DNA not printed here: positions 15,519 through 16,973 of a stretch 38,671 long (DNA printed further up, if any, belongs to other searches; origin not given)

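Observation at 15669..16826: GltJ/AgmX-like bitopic protein (cytoplasmic GYF domain, TM, periplasmic TonB_C-like domain) encoded 10 nt after the giant gene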

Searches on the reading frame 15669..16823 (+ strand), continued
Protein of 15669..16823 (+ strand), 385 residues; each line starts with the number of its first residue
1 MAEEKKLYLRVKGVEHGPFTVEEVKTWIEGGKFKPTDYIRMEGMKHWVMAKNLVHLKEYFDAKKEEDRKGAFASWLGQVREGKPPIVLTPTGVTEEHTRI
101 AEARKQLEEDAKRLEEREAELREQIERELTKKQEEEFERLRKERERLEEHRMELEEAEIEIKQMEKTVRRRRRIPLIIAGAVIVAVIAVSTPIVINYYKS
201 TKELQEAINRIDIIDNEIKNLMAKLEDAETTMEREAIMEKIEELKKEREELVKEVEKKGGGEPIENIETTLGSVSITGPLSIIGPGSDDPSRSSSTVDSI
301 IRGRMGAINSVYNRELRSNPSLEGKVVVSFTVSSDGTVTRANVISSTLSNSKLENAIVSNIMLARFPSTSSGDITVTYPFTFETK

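Call 87: list_cluster_members(proteins=[P0039, P0046, P0070, P0092, P0128, P0034, P0032, P0035, P0031, P0198])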
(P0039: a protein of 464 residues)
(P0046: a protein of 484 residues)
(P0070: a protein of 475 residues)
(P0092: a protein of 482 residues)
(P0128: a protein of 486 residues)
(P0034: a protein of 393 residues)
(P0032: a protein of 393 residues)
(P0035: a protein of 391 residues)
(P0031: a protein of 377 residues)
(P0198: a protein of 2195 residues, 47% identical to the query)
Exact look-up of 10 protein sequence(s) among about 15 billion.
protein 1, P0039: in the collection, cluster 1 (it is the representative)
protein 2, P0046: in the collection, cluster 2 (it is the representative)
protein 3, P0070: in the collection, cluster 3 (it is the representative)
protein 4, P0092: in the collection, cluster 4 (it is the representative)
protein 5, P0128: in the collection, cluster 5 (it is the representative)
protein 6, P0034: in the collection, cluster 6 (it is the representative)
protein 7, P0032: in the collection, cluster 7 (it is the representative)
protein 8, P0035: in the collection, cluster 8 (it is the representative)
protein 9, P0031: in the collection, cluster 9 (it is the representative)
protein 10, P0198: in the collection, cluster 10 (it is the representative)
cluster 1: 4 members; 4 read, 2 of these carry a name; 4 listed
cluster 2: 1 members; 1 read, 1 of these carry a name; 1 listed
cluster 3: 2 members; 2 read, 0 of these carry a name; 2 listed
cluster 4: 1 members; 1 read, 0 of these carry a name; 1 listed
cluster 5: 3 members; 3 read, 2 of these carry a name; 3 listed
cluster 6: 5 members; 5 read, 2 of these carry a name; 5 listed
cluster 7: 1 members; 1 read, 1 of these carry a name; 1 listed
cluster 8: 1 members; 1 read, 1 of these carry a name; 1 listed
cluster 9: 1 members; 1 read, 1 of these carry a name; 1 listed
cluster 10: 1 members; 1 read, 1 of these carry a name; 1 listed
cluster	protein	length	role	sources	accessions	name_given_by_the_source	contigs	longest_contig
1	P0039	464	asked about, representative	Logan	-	-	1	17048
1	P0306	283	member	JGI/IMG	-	TonB family protein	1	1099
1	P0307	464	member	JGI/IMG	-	TonB family protein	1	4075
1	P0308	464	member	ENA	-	-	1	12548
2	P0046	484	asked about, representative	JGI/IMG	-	TonB family protein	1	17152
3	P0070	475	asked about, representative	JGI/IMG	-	-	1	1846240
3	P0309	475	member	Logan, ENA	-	-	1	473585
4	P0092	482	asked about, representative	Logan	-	-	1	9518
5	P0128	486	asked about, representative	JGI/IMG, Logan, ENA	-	-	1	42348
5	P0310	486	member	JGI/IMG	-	TonB family protein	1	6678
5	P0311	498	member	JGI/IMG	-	TonB family protein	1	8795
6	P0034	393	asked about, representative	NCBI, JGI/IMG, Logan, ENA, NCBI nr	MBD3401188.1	MAG: AgmX/PglI C-terminal domain-containing protein [Candidatus Coatesbacteria bacterium] | AgmX/PglI C-terminal domain-containing protein [Candidatus Coatesbacteria bacterium]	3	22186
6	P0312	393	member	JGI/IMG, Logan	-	cell division protein FtsB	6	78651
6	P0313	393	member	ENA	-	-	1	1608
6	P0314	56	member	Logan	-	-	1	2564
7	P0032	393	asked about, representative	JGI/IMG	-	TonB family protein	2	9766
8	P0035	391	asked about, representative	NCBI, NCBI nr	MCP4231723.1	MAG: hypothetical protein GY771_16460 [bacterium] | hypothetical protein [bacterium]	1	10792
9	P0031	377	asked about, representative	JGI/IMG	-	TonB family protein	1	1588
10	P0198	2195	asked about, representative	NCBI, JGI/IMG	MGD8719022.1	MAG: FG-GAP-like repeat-containing protein [Candidatus Zixiibacteriota bacterium] | hypothetical protein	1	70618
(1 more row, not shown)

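Call 89: find_encoding_contigs(protein=P0070, flank=10000, max_places=2)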
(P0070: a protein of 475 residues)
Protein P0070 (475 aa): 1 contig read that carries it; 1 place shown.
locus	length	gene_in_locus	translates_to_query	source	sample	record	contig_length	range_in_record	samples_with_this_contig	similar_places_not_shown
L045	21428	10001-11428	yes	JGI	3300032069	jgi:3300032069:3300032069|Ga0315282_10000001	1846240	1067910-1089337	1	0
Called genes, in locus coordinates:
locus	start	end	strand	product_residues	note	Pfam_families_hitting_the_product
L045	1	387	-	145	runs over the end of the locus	-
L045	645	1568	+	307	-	PF01551:Peptidase_M23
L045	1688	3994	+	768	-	PF00912:Transgly, PF00905:Transpeptidase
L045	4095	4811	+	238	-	PF03544:TonB_C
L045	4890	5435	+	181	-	-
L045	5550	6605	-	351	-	PF04107:GCS2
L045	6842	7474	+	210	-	PF01618:MotA_ExbB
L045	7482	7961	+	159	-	PF02472:ExbD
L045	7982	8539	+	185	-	PF02472:ExbD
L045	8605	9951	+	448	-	PF03544:TonB_C (weak)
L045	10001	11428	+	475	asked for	PF14237:GYF_2, PF03544:TonB_C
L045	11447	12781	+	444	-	PF08543:Phos_pyr_kin, PF10120:ThiN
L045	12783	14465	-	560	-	PF03485:Arg_tRNA_synt_N, PF00750:tRNA-synt_1d, PF05746:DALR_1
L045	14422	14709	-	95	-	PF02410:RsfS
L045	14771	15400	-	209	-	PF01966:HD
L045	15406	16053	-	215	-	PF01467:CTP_transf_like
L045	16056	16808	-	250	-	PF13525:YfiO, PF00515:TPR_1 (faint), PF07719:TPR_2 (faint), PF13174:TPR_6 (faint), PF13432:TPR_16 (weak), PF14853:Fis1_TPR_C (faint)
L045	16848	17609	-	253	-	-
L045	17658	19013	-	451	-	PF20094:GWxTD_dom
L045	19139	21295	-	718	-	-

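Call 90: search_protein_families(library=ncbifam, proteins=[L045:8605-9948:+, P0070, L045:4095-4808:+, L045:6842-7471:+, L045:7482-7958:+, L045:7982-8536:+], max_evalue=0.001)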
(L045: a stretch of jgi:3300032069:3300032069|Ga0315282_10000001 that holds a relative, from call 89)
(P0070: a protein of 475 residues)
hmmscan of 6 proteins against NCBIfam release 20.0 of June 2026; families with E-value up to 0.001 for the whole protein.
L045:8605-9948:+ (448 aa): 4 families
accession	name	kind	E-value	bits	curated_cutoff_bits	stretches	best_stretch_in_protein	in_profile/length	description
NF033760.1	gliding_GltG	equivalog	4.2e-31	108.2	650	2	255-447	453-649/650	adventurous gliding motility protein GltG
NF033768.1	myxo_SS_tail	domain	5.7e-28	96.9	40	1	355-443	3-91/92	AgmX/PglI C-terminal domain-containing protein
NF033761.1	gliding_GltJ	equivalog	3.4e-10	39.7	450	1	312-443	541-671/671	adventurous gliding motility protein GltJ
TIGR01352.1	tonB_Cterm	subfamily_domain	1.3e-08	35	27.1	1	382-443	11-73/76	TonB family protein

P0070 (475 aa): 4 families
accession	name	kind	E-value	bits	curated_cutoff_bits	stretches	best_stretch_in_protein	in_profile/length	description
NF033768.1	myxo_SS_tail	domain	4.6e-25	87.5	40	1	382-470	3-91/92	AgmX/PglI C-terminal domain-containing protein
NF033760.1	gliding_GltG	equivalog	6.1e-19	68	650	1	267-471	452-646/650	adventurous gliding motility protein GltG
NF033761.1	gliding_GltJ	equivalog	1.9e-10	40.5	450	1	372-470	573-671/671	adventurous gliding motility protein GltJ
TIGR01352.1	tonB_Cterm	subfamily_domain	3.7e-09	36.8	27.1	1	410-470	12-73/76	TonB family protein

L045:4095-4808:+ (238 aa): 6 families
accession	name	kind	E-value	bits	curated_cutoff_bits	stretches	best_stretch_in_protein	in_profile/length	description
TIGR01352.1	tonB_Cterm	subfamily_domain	2.8e-14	53.2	27.1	1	161-237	1-75/76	TonB family protein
NF038079.1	TonB_sider_MxcH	equivalog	2.2e-10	39.2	925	1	153-237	2-85/792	TonB-dependent siderophore myxochelin receptor MxcH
NF008082.0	PRK10819.1-3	equivalog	4.4e-05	23.4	265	0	138-194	144-199/242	TonB system transport protein TonB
NF008081.0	PRK10819.1-2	equivalog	0.00013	22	377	0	147-215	148-216/240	TonB system transport protein TonB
NF008083.0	PRK10819.1-4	equivalog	0.00016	21.8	448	1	151-233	151-232/239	TonB system transport protein TonB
NF008084.0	PRK10819.1-5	equivalog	0.00028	20.9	315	0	26-193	13-203/249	TonB system transport protein TonB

L045:6842-7471:+ (210 aa): 5 families
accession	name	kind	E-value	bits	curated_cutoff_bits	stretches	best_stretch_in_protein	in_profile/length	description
TIGR02796.1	tolQ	equivalog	1.5e-18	67.4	221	1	18-203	17-212/216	protein TolQ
NF008066.0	PRK10801.1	equivalog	6.2e-12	45.5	403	1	14-198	17-210/230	Tol-Pal system protein TolQ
TIGR02797.1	exbB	equivalog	2.9e-08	33.8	206.2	1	102-198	107-205/211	tonB-system energizer ExbB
TIGR02805.1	exbB2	equivalog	6.7e-08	32.8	135.35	1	117-183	58-123/138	TonB-system energizer ExbB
NF007722.0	PRK10414.1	equivalog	1.6e-07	31.1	402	1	112-186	128-201/244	tol-pal system-associated acyl-CoA thioesterase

L045:7482-7958:+ (159 aa): 5 families
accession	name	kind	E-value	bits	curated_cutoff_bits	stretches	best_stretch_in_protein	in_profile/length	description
TIGR02801.1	tolR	equivalog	9.9e-11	42.4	127.3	1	17-155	3-127/129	protein TolR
NF008248.0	PRK11024.1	equivalog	4.8e-09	36.5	162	1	7-154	4-137/142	colicin uptake protein TolR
TIGR02804.1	ExbD_2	equivalog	7.9e-07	29.5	123.45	1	17-59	2-44/121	TonB system transport protein ExbD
TIGR02803.1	ExbD_1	equivalog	3.5e-06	27.2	152.95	1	18-156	3-120/122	TonB system transport protein ExbD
NF008429.0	PRK11267.1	equivalog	4.7e-06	26.7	216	1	14-157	13-135/141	TonB system transport protein ExbD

L045:7982-8536:+ (185 aa): 0 families

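Call 92: find_homologous_proteins(query=P0070, max_evalue=1e-10)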
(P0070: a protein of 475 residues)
Query P0070 (475 aa): 55 proteins with E <= 1e-10 among 8000 candidates.
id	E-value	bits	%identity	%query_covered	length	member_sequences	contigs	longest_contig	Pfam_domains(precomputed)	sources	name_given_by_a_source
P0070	0.0e+0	1044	100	100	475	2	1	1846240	PF03544.20,PF14237.12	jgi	-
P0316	2.5e-256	869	81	100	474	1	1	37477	PF03544.20,PF14237.12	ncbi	ncbi:MAG: TonB family protein [bacterium]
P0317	1.1e-244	831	78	100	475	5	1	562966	PF03544.20,PF14237.12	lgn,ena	-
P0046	6.3e-115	403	46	99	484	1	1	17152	PF03544.20,PF14237.12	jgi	jgi:TonB family protein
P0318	2.7e-111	391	44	99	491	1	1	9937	PF14237.12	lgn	-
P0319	4.7e-78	281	37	99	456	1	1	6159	PF03544.20,PF14237.12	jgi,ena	-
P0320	5.9e-74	268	35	99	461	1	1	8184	PF03544.20,PF14237.12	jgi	jgi:TonB family protein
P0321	2.0e-73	266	35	99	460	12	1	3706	PF03544.20,PF14237.12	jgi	jgi:TonB family protein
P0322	3.4e-73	265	36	99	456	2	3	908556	PF03544.20,PF14237.12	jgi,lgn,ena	-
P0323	3.5e-73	265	36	99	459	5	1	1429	PF03544.20,PF14237.12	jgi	jgi:TonB family protein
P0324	1.3e-71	260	35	99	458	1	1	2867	PF03544.20,PF14237.12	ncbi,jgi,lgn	-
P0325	8.7e-71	257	34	99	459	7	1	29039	PF03544.20,PF14237.12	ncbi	-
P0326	1.3e-70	257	57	28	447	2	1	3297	PF03544.20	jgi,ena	-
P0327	1.9e-70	256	34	99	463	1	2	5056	PF03544.20,PF14237.12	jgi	jgi:TonB family protein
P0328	2.9e-70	256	34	99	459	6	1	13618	PF03544.20,PF14237.12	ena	-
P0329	5.4e-70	255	37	99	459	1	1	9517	PF03544.20,PF14237.12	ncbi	-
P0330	6.4e-70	254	37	99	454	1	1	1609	PF03544.20,PF14237.12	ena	-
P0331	9.2e-70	254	34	99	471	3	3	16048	PF14237.12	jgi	jgi:TonB family protein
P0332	3.6e-69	252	33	99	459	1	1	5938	PF03544.20,PF14237.12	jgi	jgi:TonB family protein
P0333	4.4e-68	248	33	99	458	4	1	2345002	PF03544.20,PF14237.12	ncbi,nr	ncbi:MAG: TonB family protein [Candidatus Coatesbacteria bacterium]|nr:MAG: TonB family protein [Can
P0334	3.7e-67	245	32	99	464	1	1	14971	PF14237.12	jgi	jgi:TonB family protein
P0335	8.0e-67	244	33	99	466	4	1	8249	PF03544.20,PF14237.12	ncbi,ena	-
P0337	1.7e-66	243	33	99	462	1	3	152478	PF14237.12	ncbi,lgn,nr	ncbi:MAG: AgmX/PglI C-terminal domain-containing protein [candidate division Zixibacteria bacterium]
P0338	3.2e-66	242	33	99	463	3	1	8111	PF03544.20,PF14237.12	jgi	jgi:TonB family protein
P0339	1.3e-65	240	35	99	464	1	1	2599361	PF25531.1,PF03544.20,PF14237.12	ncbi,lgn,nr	ncbi:MAG: TonB family protein [Candidatus Coatesbacteria bacterium]|nr:MAG: TonB family protein [Can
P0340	6.9e-62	228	33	99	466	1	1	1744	PF14237.12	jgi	-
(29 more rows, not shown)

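Call 94: find_encoding_contigs(protein=P0339, flank=10000, max_places=1)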
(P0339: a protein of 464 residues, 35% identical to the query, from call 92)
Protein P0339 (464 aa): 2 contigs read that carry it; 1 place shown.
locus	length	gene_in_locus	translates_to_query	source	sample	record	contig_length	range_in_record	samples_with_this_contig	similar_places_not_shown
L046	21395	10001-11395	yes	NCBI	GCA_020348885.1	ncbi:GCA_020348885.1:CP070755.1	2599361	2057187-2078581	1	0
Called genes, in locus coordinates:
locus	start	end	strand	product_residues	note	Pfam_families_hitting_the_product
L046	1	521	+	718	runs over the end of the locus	PF19313:DUF5916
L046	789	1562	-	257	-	PF03372:Exo_endo_phos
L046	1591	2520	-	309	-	-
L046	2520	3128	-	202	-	PF02353:CMAS, PF01135:PCMT, PF01209:Ubie_methyltran, PF13489:Methyltransf_23, PF05175:MTS, PF13847:Methyltransf_31, PF08241:Methyltransf_11, PF08242:Methyltransf_12, +2 more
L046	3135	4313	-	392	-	PF26550:Tricorn_2nd (faint), PF00930:DPPIV_N (faint), PF26549:Tricorn_N, PF07676:PD40 (weak), PF26549:Tricorn_N (weak)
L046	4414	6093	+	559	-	PF08531:Bac_rhamnosid_N (faint)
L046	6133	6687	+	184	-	-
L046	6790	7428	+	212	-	PF01618:MotA_ExbB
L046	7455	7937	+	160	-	PF02472:ExbD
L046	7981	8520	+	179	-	PF02472:ExbD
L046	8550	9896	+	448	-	PF03544:TonB_C (weak)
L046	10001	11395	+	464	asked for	PF14237:GYF_2 (weak), PF25531:GYF_ATXR3 (faint), PF14237:GYF_2, PF03544:TonB_C (weak)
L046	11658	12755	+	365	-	PF00155:Aminotran_1_2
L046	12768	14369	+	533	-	-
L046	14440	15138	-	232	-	-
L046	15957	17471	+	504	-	PF13185:GAF_2 (faint), PF00512:HisKA, PF02518:HATPase_c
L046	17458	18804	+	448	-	PF00072:Response_reg, PF00158:Sigma54_activat, PF14532:Sigma54_activ_2, PF07728:AAA_5 (weak), PF25601:AAA_lid_14, PF02954:HTH_8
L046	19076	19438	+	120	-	-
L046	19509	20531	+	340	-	PF01257:2Fe-2S_thioredx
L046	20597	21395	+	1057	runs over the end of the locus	PF01512:Complex1_51K, PF10589:NADH_4Fe-4S, PF14691:Fer4_20, PF00890:FAD_binding_2 (weak), PF01266:DAO, PF07992:Pyr_redox_2, PF13450:NAD_binding_8, PF13738:Pyr_redox_3, +4 more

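Call 96: search_protein_families(library=pfam, proteins=[L045:8605-9948:+, L046:8550-9893:+, L041:2900-4225:+, P0070, P0339], max_evalue=1)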
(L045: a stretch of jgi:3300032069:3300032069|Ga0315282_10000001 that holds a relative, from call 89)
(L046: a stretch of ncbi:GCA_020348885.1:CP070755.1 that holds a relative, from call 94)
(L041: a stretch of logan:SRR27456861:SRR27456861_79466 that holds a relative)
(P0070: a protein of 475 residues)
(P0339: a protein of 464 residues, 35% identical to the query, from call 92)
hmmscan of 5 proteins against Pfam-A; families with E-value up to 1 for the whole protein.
L045:8605-9948:+ (448 aa): 1 family
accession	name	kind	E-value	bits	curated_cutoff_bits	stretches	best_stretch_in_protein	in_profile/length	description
PF03544.19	TonB_C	-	3.6e-07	31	24.6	1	382-443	13-77/79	Gram-negative bacterial TonB protein C-terminal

L046:8550-9893:+ (448 aa): 2 families
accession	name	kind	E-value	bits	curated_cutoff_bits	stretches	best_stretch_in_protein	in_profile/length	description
PF03544.19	TonB_C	-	1.1e-06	29.5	24.6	1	386-444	16-77/79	Gram-negative bacterial TonB protein C-terminal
PF13103.11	TonB_2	-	0.029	14.9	22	1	381-409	21-49/85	TonB C terminal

L041:2900-4225:+ (442 aa): 2 families
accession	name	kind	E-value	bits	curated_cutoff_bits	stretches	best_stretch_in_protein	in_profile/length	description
PF03544.19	TonB_C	-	0.00028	21.7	24.6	1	380-439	15-78/79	Gram-negative bacterial TonB protein C-terminal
PF04799.18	Fzo_mitofusin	-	0.24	11.3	27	1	395-428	12-45/161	fzo-like conserved region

P0070 (475 aa): 5 families
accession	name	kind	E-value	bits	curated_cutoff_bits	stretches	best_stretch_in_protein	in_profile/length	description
PF14237.11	GYF_2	-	4.1e-12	46.1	25.8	2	5-51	2-48/50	GYF domain 2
PF03544.19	TonB_C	-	8.6e-09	36.2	24.6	1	410-470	14-77/79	Gram-negative bacterial TonB protein C-terminal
PF25531.1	GYF_ATXR3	-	0.0026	18.5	27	0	64-101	1-38/48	Histone-lysine N-methyltransferase ATXR3, GYF domain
PF06581.17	p31comet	-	0.25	10.9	24.1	1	147-210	92-154/265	Mad1 and Cdc20-bound-Mad2 binding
PF05087.17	Rota_VP2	-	0.32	9.5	25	1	124-174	80-129/890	Rotavirus VP2 protein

P0339 (464 aa): 4 families
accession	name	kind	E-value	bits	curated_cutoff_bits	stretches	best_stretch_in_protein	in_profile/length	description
PF14237.11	GYF_2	-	1e-19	70.4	25.8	2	70-119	1-50/50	GYF domain 2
PF03544.19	TonB_C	-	9.7e-06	26.4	24.6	1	398-459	13-77/79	Gram-negative bacterial TonB protein C-terminal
PF25531.1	GYF_ATXR3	-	2e-05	25.2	27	1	74-110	9-44/48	Histone-lysine N-methyltransferase ATXR3, GYF domain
PF21525.2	Nlp36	-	0.0043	17.4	27.3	1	176-206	17-46/49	Neuropeptide-like peptide 36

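Call 104: predict_structure(alignment_id=A4)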
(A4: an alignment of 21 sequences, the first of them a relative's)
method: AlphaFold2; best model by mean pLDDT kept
length: 448 residues; sequences in the alignment: 21
mean_pLDDT: 55.6   pTM: 0.32
mean pLDDT of the five models: 55.6, 55.4, 53.8, 50.8, 49.8
residues with pLDDT >= 90: 22; 70-90: 143; 50-70: 75; < 50: 208
segments of 3 or more residues with pLDDT < 50: 1-7, 30-52, 129-151, 175-328
pLDDT, mean of each block of 10 residues (from residue 1): 42 70 61 38 35 58 72 76 74 73 77 76 63 34 38 55 66 49 33 31 27 28 29 29 28 28 31 36 30 31 30 30 42 64 77 81 87 84 81 90 87 87 90 83 74
secondary structure, 60 per line:
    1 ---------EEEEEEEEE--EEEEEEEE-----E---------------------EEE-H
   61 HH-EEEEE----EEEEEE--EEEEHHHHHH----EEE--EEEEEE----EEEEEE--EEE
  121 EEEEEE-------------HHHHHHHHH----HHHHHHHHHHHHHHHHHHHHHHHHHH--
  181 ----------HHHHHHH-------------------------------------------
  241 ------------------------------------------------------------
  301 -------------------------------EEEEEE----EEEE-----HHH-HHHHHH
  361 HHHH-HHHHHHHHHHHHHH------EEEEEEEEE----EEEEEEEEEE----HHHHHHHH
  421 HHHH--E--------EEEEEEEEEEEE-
elements in order: E10-18 E21-28 E56-58 E64-68 E73-78 E81-84 H85-90 E95-97 E100-105 E110-115 E118-126 H140-148 H153-178 H191-197 E332-337 E342-345 H355-364 H366-379 E386-394 E399-408 H413-424 E436-447
